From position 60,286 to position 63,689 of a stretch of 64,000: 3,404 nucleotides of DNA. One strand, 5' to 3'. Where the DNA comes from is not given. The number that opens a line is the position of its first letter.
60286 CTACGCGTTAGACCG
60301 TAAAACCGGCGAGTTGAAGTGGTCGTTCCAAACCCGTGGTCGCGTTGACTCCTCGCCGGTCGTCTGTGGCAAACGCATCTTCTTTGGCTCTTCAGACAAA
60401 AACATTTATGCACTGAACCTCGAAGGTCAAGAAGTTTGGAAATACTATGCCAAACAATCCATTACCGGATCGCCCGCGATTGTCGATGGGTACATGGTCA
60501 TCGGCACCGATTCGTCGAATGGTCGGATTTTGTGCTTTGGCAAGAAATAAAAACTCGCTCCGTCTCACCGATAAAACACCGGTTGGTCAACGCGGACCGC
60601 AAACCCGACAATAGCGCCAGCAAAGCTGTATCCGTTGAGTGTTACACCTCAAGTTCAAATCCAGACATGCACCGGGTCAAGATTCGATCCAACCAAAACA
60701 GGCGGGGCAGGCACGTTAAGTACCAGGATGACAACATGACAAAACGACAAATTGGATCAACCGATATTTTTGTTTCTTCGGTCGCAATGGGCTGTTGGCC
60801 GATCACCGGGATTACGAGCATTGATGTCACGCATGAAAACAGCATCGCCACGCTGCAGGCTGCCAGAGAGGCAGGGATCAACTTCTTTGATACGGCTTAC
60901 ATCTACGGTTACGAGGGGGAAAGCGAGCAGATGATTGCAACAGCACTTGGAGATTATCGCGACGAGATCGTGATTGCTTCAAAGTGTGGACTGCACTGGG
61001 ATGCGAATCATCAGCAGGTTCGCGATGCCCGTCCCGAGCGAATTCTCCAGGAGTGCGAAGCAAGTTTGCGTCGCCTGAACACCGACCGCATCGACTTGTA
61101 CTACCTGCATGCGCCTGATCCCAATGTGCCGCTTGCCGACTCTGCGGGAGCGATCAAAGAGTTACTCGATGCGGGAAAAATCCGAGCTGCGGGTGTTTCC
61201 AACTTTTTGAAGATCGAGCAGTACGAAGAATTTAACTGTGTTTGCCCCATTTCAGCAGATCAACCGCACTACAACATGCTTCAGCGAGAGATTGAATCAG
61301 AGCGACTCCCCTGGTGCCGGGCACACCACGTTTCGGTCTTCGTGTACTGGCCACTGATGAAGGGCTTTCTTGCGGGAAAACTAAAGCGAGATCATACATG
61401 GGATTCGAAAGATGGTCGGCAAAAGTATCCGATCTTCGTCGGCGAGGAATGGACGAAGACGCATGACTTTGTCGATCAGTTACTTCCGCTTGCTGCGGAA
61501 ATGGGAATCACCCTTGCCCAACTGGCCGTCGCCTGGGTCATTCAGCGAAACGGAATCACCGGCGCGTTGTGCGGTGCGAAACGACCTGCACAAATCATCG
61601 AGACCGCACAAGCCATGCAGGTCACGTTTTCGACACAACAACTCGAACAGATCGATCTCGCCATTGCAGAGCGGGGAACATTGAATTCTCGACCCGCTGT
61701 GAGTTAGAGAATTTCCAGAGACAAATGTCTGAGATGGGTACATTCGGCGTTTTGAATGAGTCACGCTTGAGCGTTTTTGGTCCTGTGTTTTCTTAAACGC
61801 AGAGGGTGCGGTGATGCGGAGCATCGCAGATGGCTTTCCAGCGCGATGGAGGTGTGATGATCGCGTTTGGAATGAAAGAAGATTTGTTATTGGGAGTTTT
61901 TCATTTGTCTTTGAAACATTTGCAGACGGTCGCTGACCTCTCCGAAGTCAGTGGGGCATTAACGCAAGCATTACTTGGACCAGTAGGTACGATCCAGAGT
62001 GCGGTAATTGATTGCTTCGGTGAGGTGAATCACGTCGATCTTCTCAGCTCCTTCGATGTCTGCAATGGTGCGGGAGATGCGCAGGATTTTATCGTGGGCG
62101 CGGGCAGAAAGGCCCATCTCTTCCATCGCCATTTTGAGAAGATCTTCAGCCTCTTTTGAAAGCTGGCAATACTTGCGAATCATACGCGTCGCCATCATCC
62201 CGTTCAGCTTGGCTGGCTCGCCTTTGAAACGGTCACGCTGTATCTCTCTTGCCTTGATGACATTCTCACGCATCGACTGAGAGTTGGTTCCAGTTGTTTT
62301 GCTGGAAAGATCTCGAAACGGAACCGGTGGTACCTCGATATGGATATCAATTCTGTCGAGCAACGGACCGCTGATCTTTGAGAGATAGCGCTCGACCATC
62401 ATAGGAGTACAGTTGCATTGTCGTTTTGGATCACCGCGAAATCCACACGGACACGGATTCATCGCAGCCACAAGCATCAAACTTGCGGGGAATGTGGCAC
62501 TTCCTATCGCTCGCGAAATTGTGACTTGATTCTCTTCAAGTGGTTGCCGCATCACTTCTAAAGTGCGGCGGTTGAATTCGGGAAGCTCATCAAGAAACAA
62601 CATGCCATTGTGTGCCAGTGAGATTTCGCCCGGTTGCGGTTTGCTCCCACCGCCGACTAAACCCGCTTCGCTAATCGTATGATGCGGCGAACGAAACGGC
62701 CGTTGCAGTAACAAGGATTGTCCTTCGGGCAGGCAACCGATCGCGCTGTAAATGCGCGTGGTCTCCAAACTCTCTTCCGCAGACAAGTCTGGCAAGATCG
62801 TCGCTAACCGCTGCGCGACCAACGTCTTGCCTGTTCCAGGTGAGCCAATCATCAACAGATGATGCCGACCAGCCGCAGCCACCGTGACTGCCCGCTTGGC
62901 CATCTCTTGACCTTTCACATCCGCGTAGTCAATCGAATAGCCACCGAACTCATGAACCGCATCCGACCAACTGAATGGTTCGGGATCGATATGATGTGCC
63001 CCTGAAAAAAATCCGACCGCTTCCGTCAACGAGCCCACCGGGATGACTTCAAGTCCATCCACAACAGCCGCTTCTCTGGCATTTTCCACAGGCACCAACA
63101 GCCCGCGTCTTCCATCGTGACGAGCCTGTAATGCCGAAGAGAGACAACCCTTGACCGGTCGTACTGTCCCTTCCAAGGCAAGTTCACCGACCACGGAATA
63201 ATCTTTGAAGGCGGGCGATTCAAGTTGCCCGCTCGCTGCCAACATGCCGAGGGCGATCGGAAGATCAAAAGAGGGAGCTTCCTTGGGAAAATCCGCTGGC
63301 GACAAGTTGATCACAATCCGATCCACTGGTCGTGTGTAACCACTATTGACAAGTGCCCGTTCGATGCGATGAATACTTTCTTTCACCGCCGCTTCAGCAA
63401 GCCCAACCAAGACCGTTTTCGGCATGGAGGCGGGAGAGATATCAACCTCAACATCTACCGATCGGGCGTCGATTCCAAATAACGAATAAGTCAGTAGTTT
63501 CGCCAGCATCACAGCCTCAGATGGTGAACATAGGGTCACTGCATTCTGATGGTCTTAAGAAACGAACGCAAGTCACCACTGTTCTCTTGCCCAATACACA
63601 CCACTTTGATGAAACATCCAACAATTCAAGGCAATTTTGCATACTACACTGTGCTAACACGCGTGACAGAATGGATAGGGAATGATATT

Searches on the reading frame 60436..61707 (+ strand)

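Call 75: search_protein_families(library=pfam, proteins=[window:60436-61707:+], max_evalue=0.001)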
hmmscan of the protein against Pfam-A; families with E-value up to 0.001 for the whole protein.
window:60436-61707:+ (423 aa): 1 family
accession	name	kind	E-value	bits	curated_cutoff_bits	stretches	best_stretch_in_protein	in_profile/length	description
PF00248.27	Aldo_ket_red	-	2.6e-67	227.4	24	1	129-407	14-287/291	Aldo/keto reductase family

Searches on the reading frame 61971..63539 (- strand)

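Call 75: search_protein_families(library=pfam, proteins=[window:61971-63539:-], max_evalue=0.001)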
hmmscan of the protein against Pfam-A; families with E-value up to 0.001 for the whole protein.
window:61971-63539:- (522 aa): 9 families
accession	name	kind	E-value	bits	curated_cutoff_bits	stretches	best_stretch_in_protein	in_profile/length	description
PF01078.27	Mg_chelatase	-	2.2e-93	311.8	20.3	1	204-408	1-204/207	Magnesium chelatase, subunit ChlI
PF13541.12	ChlI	-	9e-38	129.3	27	1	30-153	1-121/121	Subunit ChlI of Mg-chelatase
PF13335.12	Mg_chelatase_C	-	2.2e-31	108.7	26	1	418-513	2-94/94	Magnesium chelatase, subunit ChlI C-terminal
PF07728.20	AAA_5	-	2.3e-08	34.6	22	0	227-249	1-23/139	AAA domain (dynein-related subfamily)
PF00493.29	MCM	-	1e-07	31.7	23.3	1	303-369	114-180/224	MCM P-loop domain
PF00158.32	Sigma54_activat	-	2e-07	31.3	20.2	1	215-361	12-142/168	Sigma-54 interaction domain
PF05362.19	Lon_C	-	2.3e-05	24.5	21.1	1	75-160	96-184/205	Lon protease (S16) C-terminal proteolytic domain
PF05496.18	RuvB_N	-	0.00018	21.8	27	0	223-247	31-55/159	Holliday junction DNA helicase RuvB P-loop domain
PF07726.17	AAA_3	-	0.00045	20.5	27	0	227-249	1-23/131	ATPase family associated with various cellular activities (AAA)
